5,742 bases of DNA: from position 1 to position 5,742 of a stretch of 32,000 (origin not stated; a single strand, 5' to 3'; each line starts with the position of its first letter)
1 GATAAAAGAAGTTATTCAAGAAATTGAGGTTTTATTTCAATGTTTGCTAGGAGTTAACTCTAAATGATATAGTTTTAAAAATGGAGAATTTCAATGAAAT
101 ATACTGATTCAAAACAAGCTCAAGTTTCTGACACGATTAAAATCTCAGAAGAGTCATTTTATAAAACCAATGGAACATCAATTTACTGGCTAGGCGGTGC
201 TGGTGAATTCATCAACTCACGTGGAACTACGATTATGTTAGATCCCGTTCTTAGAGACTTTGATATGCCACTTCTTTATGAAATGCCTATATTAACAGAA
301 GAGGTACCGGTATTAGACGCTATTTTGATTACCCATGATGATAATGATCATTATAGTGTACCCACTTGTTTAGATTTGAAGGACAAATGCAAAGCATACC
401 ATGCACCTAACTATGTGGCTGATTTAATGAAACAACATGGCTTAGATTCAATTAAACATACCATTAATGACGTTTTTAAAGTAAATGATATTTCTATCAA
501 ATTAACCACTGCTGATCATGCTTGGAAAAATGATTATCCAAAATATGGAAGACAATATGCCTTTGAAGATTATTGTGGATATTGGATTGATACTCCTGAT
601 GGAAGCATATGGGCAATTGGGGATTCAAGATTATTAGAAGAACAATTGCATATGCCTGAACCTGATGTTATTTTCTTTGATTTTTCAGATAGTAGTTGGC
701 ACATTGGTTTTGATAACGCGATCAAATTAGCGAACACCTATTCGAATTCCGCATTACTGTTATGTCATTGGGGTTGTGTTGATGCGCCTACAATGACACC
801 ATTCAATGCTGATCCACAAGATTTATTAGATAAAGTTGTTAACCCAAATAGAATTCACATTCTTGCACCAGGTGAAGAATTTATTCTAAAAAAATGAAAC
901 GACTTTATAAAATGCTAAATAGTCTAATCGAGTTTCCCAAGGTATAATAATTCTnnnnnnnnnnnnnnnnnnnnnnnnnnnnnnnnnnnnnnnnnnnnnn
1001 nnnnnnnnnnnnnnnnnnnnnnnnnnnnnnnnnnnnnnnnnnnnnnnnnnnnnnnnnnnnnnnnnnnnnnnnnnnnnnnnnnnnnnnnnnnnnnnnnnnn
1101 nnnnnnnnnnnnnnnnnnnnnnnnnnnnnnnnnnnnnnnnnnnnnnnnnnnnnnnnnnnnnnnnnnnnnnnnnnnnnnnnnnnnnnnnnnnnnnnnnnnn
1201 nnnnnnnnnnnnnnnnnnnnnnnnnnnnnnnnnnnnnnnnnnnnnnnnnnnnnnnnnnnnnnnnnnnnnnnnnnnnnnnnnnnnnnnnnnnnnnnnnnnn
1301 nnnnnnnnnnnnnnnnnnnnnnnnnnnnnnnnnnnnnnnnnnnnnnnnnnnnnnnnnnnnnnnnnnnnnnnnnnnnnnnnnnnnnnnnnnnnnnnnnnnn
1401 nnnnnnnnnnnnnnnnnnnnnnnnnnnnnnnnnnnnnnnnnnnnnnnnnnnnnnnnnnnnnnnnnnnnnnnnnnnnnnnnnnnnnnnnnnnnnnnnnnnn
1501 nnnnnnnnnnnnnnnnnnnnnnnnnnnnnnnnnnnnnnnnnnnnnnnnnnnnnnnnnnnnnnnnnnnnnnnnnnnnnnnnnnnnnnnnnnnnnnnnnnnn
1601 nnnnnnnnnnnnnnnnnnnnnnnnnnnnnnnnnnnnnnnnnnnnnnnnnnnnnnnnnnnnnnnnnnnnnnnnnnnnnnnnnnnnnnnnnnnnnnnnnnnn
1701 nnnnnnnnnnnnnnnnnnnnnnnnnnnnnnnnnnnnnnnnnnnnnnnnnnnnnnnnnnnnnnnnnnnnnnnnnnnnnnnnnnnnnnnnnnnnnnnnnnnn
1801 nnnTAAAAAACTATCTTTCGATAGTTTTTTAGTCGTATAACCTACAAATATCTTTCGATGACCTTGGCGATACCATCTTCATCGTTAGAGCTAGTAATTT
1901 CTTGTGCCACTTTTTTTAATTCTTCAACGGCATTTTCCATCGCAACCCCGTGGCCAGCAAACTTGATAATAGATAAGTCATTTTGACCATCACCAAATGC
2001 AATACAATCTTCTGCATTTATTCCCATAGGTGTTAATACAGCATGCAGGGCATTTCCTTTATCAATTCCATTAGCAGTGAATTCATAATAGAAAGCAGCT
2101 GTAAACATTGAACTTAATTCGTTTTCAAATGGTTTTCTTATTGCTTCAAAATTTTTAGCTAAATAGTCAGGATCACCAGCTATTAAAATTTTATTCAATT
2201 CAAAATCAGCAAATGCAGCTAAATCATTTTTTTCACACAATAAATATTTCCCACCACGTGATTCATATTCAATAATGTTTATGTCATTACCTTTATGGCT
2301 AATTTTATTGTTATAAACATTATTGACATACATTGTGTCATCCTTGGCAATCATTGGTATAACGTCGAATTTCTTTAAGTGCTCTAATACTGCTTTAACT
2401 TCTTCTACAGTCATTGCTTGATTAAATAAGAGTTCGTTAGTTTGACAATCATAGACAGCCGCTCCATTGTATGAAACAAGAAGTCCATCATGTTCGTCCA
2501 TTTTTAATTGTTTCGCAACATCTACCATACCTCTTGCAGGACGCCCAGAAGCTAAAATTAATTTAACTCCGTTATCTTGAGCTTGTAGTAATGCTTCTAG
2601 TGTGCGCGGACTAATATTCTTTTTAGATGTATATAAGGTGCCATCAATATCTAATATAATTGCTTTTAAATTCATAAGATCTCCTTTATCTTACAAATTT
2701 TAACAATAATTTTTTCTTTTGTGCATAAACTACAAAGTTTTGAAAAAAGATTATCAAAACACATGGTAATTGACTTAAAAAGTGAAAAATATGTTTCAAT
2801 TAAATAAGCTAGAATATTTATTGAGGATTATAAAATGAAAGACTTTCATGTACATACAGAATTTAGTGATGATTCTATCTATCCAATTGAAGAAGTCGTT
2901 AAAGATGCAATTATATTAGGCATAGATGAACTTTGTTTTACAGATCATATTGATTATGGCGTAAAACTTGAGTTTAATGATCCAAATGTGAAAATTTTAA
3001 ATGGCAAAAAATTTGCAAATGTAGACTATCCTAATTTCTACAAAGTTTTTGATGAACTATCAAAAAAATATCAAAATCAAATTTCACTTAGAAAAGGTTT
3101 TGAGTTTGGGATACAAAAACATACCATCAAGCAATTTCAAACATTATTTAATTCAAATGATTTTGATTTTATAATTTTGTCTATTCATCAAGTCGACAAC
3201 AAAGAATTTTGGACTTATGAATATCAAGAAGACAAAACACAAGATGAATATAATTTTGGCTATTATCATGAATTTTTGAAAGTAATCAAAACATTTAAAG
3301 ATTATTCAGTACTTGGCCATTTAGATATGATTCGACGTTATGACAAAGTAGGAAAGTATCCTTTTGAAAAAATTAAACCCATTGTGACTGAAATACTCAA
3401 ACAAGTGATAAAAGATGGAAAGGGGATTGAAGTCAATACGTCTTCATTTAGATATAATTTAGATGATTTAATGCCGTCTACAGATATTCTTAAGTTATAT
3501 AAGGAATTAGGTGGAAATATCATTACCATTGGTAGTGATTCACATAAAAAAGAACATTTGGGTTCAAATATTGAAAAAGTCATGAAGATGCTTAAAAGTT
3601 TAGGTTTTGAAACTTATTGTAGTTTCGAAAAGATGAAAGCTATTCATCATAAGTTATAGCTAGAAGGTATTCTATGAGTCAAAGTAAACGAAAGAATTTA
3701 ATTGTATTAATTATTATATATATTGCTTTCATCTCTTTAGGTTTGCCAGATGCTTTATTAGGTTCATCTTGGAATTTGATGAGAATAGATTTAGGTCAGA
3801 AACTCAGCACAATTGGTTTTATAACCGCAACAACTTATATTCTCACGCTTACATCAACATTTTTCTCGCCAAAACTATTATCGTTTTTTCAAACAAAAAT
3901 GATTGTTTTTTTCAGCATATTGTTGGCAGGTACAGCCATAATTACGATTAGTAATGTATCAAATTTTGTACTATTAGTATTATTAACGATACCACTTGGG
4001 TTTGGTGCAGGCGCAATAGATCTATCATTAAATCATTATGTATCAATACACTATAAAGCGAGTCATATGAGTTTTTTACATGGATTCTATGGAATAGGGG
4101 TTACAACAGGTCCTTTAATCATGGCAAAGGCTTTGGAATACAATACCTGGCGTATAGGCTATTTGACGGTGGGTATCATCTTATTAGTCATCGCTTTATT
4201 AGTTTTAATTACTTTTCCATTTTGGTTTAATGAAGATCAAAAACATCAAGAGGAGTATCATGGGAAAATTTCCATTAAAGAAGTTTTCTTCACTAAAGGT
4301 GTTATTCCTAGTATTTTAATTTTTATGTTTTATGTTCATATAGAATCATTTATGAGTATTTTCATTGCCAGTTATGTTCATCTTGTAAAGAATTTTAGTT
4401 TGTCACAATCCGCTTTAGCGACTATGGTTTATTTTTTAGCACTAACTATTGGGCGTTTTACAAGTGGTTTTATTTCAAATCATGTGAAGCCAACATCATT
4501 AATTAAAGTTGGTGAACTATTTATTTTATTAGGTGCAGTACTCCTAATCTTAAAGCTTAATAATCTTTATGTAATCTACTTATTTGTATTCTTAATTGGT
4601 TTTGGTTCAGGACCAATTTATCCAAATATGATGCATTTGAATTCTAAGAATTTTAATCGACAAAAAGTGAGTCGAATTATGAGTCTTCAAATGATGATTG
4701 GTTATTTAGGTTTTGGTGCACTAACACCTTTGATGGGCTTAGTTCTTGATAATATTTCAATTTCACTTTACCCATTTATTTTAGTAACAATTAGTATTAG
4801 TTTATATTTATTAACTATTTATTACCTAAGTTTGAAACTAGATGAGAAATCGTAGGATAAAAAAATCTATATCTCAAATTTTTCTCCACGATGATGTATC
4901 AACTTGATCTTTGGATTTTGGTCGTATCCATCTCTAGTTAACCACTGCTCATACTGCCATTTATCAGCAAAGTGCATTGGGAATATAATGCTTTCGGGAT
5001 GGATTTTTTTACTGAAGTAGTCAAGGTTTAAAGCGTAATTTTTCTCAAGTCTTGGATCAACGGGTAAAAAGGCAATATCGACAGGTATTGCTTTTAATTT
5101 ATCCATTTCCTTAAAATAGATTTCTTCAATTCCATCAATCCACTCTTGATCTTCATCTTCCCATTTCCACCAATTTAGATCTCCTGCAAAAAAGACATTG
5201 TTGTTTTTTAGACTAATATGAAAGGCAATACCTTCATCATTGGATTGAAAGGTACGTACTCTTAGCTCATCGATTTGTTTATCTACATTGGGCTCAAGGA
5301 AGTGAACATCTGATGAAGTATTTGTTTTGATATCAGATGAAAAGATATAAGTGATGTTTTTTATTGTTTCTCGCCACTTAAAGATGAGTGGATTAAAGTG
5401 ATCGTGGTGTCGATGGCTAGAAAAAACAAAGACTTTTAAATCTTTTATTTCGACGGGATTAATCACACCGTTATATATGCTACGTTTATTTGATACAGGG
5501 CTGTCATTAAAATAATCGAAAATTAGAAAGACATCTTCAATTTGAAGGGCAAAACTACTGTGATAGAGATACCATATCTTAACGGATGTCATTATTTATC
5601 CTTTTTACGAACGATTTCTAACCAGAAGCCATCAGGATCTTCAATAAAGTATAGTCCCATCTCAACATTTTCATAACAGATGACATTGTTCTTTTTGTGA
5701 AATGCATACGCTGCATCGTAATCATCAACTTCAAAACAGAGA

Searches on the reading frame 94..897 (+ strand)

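Call 36: search_protein_families(library=pfam, proteins=[window:94-897:+], max_evalue=0.0001)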
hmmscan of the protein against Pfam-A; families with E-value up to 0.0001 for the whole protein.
window:94-897:+ (267 aa): 2 families
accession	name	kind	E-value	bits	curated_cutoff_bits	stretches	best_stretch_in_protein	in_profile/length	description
PF12706.13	Lactamase_B_2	-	4.4e-20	72.6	27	1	45-226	1-200/200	Beta-lactamase superfamily domain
PF13483.12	Lactamase_B_3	-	3e-07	31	24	1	30-195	2-131/160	Beta-lactamase superfamily domain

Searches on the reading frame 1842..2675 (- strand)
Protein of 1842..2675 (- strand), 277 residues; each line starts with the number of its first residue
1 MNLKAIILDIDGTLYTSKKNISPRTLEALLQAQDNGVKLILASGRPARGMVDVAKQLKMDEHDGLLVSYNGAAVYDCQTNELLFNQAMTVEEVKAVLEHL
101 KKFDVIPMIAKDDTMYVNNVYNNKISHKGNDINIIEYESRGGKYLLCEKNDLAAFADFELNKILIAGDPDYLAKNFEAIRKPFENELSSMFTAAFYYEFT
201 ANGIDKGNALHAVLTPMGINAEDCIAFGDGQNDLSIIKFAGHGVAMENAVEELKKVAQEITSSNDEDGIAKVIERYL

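Call 36: search_protein_families(library=pfam, proteins=[window:1842-2675:-], max_evalue=0.0001)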
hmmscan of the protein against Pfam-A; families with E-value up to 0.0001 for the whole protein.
window:1842-2675:- (277 aa): 4 families
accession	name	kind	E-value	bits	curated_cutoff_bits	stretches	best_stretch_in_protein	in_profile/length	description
PF08282.18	Hydrolase_3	-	2.2e-64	218.1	20.9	1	6-273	1-255/255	haloacid dehalogenase-like hydrolase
PF05116.19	S6PP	-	1.8e-10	41.3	20.3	0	203-263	163-223/247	Sucrose-6F-phosphate phosphohydrolase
PF00702.32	Hydrolase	-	1.3e-09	39.1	26.4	0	187-241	137-191/191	haloacid dehalogenase-like hydrolase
PF12710.13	HAD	-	1.1e-05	26.4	27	0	187-236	128-187/189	haloacid dehalogenase-like hydrolase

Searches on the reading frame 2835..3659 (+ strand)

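Call 36: search_protein_families(library=pfam, proteins=[window:2835-3659:+], max_evalue=0.0001)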
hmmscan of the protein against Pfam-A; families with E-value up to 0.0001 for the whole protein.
window:2835-3659:+ (274 aa): 1 family
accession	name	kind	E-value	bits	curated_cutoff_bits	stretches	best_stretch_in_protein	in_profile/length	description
PF02811.25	PHP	-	1.4e-29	104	26.4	1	3-203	1-164/164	PHP domain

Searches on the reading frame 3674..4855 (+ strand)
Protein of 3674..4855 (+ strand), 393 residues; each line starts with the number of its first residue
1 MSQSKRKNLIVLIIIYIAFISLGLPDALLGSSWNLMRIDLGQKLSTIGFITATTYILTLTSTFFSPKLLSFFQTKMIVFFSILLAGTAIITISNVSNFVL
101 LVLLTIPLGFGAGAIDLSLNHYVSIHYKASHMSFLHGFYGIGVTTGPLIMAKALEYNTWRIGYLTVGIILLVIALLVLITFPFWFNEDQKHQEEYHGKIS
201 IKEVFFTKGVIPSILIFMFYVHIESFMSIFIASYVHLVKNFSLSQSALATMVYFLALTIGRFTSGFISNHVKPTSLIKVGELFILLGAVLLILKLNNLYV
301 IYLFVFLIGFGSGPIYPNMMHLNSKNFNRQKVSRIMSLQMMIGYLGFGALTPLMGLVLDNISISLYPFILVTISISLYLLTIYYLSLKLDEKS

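Call 36: search_protein_families(library=pfam, proteins=[window:3674-4855:+], max_evalue=0.0001)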
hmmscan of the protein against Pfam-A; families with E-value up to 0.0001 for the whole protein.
window:3674-4855:+ (393 aa): 1 family
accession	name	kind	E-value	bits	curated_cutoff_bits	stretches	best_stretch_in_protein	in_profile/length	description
PF07690.21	MFS_1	-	9.5e-35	120.6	33.4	2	16-348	2-344/347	Major Facilitator Superfamily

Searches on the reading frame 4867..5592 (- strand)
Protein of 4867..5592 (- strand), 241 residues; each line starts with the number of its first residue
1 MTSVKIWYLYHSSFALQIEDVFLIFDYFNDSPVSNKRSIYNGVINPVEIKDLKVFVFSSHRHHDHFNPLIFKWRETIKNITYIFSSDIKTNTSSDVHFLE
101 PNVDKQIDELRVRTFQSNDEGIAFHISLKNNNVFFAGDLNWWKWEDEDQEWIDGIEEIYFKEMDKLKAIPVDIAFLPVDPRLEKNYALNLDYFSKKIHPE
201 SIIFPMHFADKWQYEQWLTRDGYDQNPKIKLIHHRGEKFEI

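Call 36: search_protein_families(library=pfam, proteins=[window:4867-5592:-], max_evalue=0.0001)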
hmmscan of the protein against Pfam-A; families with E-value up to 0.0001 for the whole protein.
window:4867-5592:- (241 aa): 1 family
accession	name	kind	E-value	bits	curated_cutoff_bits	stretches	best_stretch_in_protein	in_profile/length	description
PF13483.12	Lactamase_B_3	-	2.7e-06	27.9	24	1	5-207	1-160/160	Beta-lactamase superfamily domain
